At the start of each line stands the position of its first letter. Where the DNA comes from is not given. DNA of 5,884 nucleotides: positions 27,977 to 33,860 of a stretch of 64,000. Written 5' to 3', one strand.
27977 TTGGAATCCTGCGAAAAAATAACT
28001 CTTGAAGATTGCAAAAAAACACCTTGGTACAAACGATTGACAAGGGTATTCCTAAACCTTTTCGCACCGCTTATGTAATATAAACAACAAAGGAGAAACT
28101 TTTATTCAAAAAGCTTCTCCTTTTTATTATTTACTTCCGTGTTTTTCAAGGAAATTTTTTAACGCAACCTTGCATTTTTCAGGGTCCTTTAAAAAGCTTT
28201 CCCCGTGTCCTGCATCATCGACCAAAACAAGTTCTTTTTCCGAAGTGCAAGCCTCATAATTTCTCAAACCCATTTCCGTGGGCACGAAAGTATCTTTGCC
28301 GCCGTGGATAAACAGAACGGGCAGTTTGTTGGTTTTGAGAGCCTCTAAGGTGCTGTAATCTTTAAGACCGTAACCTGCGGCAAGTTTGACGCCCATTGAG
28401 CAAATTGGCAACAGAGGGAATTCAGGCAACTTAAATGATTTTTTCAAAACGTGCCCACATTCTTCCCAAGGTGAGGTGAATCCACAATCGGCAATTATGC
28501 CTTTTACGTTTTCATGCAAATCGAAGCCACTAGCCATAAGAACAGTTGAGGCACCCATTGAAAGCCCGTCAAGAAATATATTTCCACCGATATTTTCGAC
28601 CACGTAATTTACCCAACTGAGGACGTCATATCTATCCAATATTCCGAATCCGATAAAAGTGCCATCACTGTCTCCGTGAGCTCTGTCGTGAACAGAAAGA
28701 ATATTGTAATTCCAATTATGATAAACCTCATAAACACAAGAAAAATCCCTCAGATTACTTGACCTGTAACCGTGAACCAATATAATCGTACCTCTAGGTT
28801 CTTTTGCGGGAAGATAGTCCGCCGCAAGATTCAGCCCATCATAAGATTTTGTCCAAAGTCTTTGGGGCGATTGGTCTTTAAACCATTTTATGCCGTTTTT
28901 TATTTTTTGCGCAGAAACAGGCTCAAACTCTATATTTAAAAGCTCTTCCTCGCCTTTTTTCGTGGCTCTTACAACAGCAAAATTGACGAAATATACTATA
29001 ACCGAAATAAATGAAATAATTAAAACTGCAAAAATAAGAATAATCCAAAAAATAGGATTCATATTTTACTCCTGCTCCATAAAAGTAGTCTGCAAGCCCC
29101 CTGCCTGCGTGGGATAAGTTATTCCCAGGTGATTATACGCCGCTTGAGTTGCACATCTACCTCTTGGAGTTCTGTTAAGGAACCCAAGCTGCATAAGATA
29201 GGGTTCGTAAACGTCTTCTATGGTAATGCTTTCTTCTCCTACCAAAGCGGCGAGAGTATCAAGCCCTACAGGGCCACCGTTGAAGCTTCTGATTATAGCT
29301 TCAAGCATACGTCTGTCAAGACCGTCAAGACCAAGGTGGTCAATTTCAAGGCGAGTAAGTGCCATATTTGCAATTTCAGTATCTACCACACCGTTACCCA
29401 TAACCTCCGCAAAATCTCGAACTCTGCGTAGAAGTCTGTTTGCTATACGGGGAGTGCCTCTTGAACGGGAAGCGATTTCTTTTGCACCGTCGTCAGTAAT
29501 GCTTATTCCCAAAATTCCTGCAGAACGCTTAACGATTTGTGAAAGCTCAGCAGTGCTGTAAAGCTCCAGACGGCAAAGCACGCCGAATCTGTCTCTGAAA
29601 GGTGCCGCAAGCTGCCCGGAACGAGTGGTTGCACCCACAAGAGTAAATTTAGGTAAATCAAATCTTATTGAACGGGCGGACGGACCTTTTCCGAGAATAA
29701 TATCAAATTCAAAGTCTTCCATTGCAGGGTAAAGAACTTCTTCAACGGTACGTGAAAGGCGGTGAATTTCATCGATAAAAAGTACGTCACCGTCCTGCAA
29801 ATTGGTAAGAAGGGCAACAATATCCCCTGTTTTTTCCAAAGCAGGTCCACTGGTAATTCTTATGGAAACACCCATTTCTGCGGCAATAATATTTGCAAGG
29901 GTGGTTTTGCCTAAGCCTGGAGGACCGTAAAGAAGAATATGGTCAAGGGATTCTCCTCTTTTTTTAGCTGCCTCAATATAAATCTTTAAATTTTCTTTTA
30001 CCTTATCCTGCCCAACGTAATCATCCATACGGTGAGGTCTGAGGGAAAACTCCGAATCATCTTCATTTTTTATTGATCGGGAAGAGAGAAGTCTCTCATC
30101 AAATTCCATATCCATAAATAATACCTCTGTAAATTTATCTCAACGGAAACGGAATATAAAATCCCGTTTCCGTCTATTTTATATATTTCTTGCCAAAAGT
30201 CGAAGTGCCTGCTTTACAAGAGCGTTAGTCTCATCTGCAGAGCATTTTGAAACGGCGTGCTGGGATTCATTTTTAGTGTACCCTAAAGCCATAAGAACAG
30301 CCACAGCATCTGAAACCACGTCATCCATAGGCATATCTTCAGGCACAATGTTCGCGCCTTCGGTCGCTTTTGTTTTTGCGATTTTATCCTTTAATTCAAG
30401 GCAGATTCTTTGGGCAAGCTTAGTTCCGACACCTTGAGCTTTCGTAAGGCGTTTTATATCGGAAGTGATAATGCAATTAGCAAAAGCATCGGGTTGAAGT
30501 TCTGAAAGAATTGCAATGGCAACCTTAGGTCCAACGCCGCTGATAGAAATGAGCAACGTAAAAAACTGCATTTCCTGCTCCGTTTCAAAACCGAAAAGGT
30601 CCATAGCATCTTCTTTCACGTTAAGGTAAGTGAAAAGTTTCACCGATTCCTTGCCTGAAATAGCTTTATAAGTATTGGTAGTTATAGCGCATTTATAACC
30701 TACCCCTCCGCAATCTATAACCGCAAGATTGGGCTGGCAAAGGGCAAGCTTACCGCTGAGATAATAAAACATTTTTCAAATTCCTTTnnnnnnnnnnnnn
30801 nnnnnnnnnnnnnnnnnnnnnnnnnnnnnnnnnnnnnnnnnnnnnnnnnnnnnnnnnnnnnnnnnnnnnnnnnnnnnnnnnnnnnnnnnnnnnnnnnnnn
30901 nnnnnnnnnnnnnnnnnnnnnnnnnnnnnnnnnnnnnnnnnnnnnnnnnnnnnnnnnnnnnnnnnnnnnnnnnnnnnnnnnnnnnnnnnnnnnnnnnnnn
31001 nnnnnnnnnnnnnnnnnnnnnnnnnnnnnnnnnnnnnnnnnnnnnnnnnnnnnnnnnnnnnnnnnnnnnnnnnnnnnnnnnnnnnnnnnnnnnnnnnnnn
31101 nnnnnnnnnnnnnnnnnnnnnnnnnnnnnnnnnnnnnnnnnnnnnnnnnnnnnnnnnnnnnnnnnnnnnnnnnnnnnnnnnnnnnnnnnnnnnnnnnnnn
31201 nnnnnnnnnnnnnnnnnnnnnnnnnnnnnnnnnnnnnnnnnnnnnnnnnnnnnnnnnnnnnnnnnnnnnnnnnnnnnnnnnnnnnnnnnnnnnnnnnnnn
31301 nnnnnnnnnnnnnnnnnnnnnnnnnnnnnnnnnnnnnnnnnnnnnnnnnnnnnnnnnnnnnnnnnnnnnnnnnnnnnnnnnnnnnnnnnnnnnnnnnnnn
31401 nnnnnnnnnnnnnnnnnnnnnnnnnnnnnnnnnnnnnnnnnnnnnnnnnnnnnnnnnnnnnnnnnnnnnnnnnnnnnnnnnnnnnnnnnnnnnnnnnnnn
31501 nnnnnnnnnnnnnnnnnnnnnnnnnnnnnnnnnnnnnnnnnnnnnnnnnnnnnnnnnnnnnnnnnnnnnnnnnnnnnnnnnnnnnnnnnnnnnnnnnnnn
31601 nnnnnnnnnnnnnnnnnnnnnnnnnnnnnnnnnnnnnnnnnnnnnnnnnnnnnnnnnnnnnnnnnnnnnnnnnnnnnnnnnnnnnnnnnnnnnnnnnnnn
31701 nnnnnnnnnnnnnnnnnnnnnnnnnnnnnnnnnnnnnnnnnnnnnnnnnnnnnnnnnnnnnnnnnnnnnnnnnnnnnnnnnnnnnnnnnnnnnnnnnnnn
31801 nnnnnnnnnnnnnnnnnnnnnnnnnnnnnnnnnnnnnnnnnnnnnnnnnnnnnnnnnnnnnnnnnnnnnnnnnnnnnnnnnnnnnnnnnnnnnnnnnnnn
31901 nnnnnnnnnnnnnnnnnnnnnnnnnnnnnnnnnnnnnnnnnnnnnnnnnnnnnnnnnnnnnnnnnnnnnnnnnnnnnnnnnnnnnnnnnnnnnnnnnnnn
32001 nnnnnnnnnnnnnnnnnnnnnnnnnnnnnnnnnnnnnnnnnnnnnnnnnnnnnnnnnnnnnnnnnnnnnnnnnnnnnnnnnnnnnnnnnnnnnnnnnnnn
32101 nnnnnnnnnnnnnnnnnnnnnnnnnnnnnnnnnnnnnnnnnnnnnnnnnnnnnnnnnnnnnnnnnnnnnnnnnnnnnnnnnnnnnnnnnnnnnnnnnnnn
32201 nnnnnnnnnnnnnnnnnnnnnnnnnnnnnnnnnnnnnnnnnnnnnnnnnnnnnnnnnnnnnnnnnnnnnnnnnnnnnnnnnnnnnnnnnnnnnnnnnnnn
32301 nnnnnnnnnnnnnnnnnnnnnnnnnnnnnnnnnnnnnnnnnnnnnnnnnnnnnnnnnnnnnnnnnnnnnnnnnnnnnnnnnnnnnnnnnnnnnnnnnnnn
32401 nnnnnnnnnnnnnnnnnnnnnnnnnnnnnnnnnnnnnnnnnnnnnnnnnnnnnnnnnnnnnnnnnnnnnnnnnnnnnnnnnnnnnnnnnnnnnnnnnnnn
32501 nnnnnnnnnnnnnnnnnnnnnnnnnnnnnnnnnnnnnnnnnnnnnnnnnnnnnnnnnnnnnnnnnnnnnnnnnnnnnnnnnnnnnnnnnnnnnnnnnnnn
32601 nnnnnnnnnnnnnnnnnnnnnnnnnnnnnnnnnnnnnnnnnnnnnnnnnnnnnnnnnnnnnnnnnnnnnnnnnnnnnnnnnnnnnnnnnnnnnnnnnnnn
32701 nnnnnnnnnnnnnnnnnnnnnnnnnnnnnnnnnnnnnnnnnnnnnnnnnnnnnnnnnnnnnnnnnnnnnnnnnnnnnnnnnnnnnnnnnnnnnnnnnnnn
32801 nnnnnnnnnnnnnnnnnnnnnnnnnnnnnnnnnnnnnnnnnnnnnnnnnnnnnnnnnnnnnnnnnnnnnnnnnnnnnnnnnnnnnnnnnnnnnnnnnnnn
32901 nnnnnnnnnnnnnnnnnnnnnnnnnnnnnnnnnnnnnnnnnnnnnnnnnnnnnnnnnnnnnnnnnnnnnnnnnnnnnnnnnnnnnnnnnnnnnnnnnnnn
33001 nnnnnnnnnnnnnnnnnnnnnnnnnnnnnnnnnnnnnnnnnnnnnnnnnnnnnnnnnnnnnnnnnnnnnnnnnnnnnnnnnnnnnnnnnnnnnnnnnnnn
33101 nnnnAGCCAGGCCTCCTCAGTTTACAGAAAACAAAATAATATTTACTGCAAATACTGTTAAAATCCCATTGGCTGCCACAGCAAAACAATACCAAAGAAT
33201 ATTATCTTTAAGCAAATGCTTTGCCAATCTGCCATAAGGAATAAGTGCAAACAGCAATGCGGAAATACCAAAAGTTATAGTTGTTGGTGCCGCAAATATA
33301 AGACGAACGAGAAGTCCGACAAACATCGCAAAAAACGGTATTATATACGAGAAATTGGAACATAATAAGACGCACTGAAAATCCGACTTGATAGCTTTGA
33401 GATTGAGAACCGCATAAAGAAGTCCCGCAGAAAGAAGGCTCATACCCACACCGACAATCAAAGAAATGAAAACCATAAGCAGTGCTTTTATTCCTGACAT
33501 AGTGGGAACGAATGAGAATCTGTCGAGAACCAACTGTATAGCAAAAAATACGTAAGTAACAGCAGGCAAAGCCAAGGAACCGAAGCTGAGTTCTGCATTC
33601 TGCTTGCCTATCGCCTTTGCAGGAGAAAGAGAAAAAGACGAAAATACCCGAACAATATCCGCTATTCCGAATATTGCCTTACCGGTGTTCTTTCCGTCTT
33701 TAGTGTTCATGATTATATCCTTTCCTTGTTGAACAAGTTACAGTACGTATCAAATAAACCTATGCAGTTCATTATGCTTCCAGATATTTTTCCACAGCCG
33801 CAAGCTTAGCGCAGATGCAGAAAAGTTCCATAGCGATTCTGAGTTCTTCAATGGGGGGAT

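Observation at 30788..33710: Translationally coupled four-gene operon of unknown function directly upstream of ruvA-ruvB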

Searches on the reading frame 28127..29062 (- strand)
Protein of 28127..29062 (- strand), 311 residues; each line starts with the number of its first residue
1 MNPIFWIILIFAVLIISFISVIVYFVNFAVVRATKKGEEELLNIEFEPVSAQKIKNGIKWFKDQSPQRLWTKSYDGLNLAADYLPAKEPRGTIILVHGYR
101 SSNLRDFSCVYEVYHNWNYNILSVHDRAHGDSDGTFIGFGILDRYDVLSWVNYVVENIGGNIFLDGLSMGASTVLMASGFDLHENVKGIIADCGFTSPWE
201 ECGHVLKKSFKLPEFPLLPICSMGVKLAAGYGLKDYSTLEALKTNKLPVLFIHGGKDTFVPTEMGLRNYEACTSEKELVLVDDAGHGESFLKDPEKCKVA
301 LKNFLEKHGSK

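Call 3: search_protein_families(library=pfam, proteins=[window:28127-29062:-], max_evalue=1)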
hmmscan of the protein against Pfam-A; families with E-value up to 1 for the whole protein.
window:28127-29062:- (311 aa): 9 families
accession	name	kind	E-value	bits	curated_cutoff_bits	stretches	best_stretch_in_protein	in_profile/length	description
PF12146.15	Hydrolase_4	-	2.7e-10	40.4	27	2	88-195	2-110/239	Serine aminopeptidase, S33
PF02129.25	Peptidase_S15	-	3.4e-06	27.4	23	1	76-214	2-147/262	X-Pro dipeptidyl-peptidase (S15 family)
PF00561.26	Abhydrolase_1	-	2.2e-05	24.7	25.8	1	238-286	200-238/245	alpha/beta hydrolase fold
PF02230.22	Abhydrolase_2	-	0.00013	22.3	23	1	242-275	151-185/217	Phospholipase/Carboxylesterase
PF03959.19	FSH1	-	0.00093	19.4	21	1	183-286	131-199/211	Serine hydrolase (FSH1)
PF00326.27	Peptidase_S9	-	0.0024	17.8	22.6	1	161-287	65-188/213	Prolyl oligopeptidase family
PF08386.16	Abhydrolase_4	-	0.0067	17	21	1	241-301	29-87/103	TAP-like protein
PF01738.24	DLH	-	0.088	12.8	21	1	230-286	127-186/217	Dienelactone hydrolase family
PF20408.4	Abhydrolase_11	-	0.14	12.3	27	0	236-287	117-166/193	Alpha/beta hydrolase domain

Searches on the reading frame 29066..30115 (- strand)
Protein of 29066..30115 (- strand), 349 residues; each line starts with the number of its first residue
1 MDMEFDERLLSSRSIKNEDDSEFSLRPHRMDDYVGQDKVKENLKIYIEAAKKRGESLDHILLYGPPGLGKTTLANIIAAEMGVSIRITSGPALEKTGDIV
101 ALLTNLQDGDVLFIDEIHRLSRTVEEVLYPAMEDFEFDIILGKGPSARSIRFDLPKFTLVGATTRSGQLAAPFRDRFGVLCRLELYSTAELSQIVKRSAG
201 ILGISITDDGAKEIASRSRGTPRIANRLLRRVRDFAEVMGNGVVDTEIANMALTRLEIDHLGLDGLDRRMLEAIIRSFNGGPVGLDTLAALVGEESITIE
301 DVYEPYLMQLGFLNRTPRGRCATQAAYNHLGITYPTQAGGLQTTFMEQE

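Call 3: search_protein_families(library=pfam, proteins=[window:29066-30115:-], max_evalue=1)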
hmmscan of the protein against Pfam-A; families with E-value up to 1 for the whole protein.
window:29066-30115:- (349 aa): 41 families (the best 25 are shown)
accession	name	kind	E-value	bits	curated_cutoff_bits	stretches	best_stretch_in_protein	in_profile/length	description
PF05496.18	RuvB_N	-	1.5e-81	272.2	27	1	25-183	1-159/159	Holliday junction DNA helicase RuvB P-loop domain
PF17864.7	AAA_lid_4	-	1.7e-33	114.6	27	1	186-259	1-74/74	RuvB AAA lid domain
PF05491.19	RuvB_C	-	1.2e-24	86.4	24.7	1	261-330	2-71/72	RuvB C-terminal winged helix domain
PF00004.35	AAA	-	1.2e-20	74.8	21.2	1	60-182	1-128/131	ATPase family associated with various cellular activities (AAA)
PF07728.20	AAA_5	-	2.1e-09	38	22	1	59-177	1-139/139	AAA domain (dynein-related subfamily)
PF01078.27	Mg_chelatase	-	3.7e-06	26.9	20.3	2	31-78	3-43/207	Magnesium chelatase, subunit ChlI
PF13191.12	AAA_16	-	2.6e-05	25.2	32.6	1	34-80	3-47/167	AAA ATPase domain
PF06068.19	TIP49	-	0.00012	21.8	23.8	1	30-88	23-81/347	TIP49 P-loop domain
PF13401.12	AAA_22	-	0.00013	22.7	27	1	59-80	7-28/130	AAA domain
PF05673.19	DUF815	-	0.00037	20.2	23.8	1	27-117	24-116/249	Protein of unknown function (DUF815)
PF20720.3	nSTAND3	-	0.00043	20.4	27.2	1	48-81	8-41/155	Novel STAND NTPase 3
PF00158.32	Sigma54_activat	-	0.00053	20.1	20.2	1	107-140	92-125/168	Sigma-54 interaction domain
PF13173.12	AAA_14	-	0.00094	19.6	27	1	60-139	5-93/129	AAA domain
PF02367.23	TsaE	-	0.0016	18.9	26.6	1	52-89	16-53/128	Threonylcarbamoyl adenosine biosynthesis protein TsaE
PF13238.12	AAA_18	-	0.0021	18.9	29.4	1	60-126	1-65/128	AAA domain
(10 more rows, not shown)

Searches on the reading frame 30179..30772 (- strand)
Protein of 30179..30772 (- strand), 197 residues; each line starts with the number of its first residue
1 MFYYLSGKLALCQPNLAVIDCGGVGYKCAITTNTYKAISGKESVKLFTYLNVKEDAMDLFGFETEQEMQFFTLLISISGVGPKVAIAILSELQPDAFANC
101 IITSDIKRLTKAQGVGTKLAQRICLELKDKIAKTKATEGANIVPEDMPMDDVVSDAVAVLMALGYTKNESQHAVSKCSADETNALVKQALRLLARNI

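Call 3: search_protein_families(library=pfam, proteins=[window:30179-30772:-], max_evalue=1)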
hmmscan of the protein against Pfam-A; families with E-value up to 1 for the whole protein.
window:30179-30772:- (197 aa): 11 families
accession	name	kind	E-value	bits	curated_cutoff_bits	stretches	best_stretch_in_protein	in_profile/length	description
PF01330.27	RuvA_N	-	4.6e-22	78.3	23.6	1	1-61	1-61/61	RuvA N terminal domain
PF14520.12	HHH_5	-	2.4e-16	60.4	27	1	71-129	1-57/57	Helix-hairpin-helix domain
PF07499.19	RuvA_C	-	1.1e-09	39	24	1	151-193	1-46/47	RuvA, C-terminal domain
PF00633.29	HHH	-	1.1e-06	28.6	24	1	74-90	13-29/30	Helix-hairpin-helix motif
PF02371.22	Transposase_20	-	0.011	16.5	21.3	1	73-94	3-24/87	Transposase IS116/IS110/IS902 family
PF02741.20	FTR_C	-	0.012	16.1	25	1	96-180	50-133/149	FTR, proximal lobe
PF00416.27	Ribosomal_S13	-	0.028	15.3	31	0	61-95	4-38/128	Ribosomal protein S13/S18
PF12836.13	HHH_3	-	0.04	14.4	27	0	103-123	10-30/65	Helix-hairpin-helix motif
PF12826.13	HHH_2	-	0.046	14.3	27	0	74-93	37-56/64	Helix-hairpin-helix motif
PF21176.3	RecR_HhH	-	0.13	12.5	27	0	107-127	6-26/45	RecR, helix-hairpin-helix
PF00627.37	UBA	-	0.17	12.2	22.4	1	155-180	4-29/37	UBA/TS-N domain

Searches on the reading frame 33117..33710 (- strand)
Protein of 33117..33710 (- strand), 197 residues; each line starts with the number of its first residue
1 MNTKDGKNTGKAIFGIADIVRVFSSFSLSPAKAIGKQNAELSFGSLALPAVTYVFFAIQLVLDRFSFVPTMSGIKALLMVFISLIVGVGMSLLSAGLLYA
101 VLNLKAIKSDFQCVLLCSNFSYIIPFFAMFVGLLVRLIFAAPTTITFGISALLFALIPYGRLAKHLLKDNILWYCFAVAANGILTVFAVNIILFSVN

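Call 3: search_protein_families(library=pfam, proteins=[window:33117-33710:-], max_evalue=1)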
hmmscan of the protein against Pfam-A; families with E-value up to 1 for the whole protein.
window:33117-33710:- (197 aa): 0 families

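Call 4: search_protein_families(library=ncbifam, proteins=[window:33117-33710:-], max_evalue=1)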
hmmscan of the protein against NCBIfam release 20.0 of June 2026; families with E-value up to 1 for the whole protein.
window:33117-33710:- (197 aa): 0 families

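Call 5: search_protein_families(library=padloc, proteins=[window:33117-33710:-], max_evalue=1)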
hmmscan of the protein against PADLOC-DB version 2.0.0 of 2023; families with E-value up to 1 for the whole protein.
window:33117-33710:- (197 aa): 0 families

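Call 6: search_protein_families(library=phrogs, proteins=[window:33117-33710:-], max_evalue=1)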
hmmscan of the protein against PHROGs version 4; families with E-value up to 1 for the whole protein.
window:33117-33710:- (197 aa): 0 families

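Call 50: search_protein_families(library=pfam, alignment_id=A6, max_evalue=1)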
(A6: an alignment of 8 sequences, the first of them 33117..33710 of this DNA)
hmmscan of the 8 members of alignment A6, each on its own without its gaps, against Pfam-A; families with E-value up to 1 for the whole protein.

A. member 1, window:33117-33710:- (197 aa): 0 families

B. families by the number of members that match (of 8 scanned): 6 families
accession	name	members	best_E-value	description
PF04893.22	Yip1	3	5e-06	Yip1 domain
PF20563.3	DUF6773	2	0.047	Family of unknown function (DUF6773)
PF12159.13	DUF3593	1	0.35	Protein of unknown function (DUF3593)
PF00822.25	PMP22_Claudin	1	0.47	PMP-22/EMP/MP20/Claudin family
PF20389.3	DUF6684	1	0.79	Family of unknown function (DUF6684)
PF12822.12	ECF_trnsprt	1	0.86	ECF transporter, substrate-specific component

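Call 95: search_solved_structures(query=A6, max_evalue=1)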
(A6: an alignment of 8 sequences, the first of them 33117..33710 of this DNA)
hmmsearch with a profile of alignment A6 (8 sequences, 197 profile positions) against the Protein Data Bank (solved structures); distinct sequences matched with E-value up to 1: 0.
